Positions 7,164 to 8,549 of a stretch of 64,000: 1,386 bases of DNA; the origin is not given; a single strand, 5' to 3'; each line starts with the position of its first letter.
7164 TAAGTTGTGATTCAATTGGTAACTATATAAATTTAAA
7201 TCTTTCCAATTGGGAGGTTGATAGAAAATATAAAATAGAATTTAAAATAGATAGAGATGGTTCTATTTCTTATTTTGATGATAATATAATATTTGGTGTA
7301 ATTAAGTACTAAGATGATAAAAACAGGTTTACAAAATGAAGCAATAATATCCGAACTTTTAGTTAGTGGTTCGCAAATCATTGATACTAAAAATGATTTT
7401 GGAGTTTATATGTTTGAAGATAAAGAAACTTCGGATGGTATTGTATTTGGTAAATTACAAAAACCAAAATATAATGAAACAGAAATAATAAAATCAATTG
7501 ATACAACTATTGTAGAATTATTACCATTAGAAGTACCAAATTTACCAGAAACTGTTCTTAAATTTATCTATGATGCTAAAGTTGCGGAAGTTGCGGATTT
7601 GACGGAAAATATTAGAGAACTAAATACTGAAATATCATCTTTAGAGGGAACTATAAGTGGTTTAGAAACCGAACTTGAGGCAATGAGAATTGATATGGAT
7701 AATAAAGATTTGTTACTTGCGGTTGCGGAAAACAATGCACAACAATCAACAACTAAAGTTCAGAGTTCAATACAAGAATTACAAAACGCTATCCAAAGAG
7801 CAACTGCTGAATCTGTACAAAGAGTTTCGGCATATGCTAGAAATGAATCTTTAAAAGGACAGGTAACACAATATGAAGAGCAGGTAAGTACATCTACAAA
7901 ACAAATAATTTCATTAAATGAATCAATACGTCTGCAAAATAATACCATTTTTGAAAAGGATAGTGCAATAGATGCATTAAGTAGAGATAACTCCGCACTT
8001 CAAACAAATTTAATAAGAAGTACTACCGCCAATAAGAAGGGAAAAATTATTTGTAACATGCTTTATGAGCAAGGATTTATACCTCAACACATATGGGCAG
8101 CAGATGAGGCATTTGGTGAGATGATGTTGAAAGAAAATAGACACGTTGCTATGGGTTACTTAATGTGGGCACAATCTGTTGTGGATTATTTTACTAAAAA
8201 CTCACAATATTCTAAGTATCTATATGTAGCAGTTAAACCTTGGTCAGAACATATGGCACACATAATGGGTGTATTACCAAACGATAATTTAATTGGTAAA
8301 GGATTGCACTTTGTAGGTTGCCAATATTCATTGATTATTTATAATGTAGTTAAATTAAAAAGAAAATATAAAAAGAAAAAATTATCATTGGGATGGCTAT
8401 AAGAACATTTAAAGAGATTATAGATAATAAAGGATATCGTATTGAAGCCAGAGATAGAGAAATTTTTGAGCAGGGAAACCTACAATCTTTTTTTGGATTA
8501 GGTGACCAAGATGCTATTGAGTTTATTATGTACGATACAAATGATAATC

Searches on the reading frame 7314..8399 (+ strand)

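Call 45: search_protein_families(library=pfam, proteins=[window:7314-8399:+], max_evalue=1)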
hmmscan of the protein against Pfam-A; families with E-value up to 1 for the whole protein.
window:7314-8399:+ (362 aa): 43 families (the best 25 are shown)
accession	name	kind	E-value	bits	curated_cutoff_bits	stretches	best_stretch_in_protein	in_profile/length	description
PF23991.1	DUF7310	-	0.00039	21.3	40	1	89-147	21-79/83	Coiled-coil region of unknown function (DUF7310)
PF00261.25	Tropomyosin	-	0.00062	19.7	38.6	1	89-212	39-162/242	Tropomyosin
PF00038.26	Filament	-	0.00092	19.4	40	1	91-174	203-286/313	Intermediate filament protein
PF06818.20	Fez1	-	0.0043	18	34.4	1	88-212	28-152/199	Fez1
PF07926.17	TPR_MLP1_2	-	0.0049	17.3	36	1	86-158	45-117/129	TPR/MLP1/MLP2-like protein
PF06156.18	YabA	-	0.007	17.4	30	1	91-158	8-75/103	Initiation control protein YabA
PF11570.13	E2R135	-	0.0076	17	21.4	0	78-119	2-43/136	Coiled-coil receptor-binding R-domain of colicin E2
PF08702.15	Fib_alpha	-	0.0093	16.6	29.9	1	141-224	46-130/143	Fibrinogen alpha/beta chain family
PF25610.1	HR1_TOCA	-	0.013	16.2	27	1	141-209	10-80/90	TOCA family HR1 domain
PF15619.11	Lebercilin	-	0.015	15.3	34.3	1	83-162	109-188/193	Ciliary protein causing Leber congenital amaurosis disease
PF08647.16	BRE1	-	0.024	15.2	27.9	1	176-242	11-77/95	BRE1 E3 ubiquitin ligase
PF03210.18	Paramyx_P_V_C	-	0.025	15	25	1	88-159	4-66/154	Paramyxovirus P/V phosphoprotein C-terminal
PF02403.27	Seryl_tRNA_N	-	0.036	14.7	28.2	1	140-204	39-103/108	Seryl-tRNA synthetase N-terminal domain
PF04502.18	Saf4_Yju2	-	0.037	14.1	27.8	1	136-231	127-218/332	Saf4/Yju2 protein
PF05615.18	THOC7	-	0.04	14.7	28.7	1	82-145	64-127/136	Tho complex subunit 7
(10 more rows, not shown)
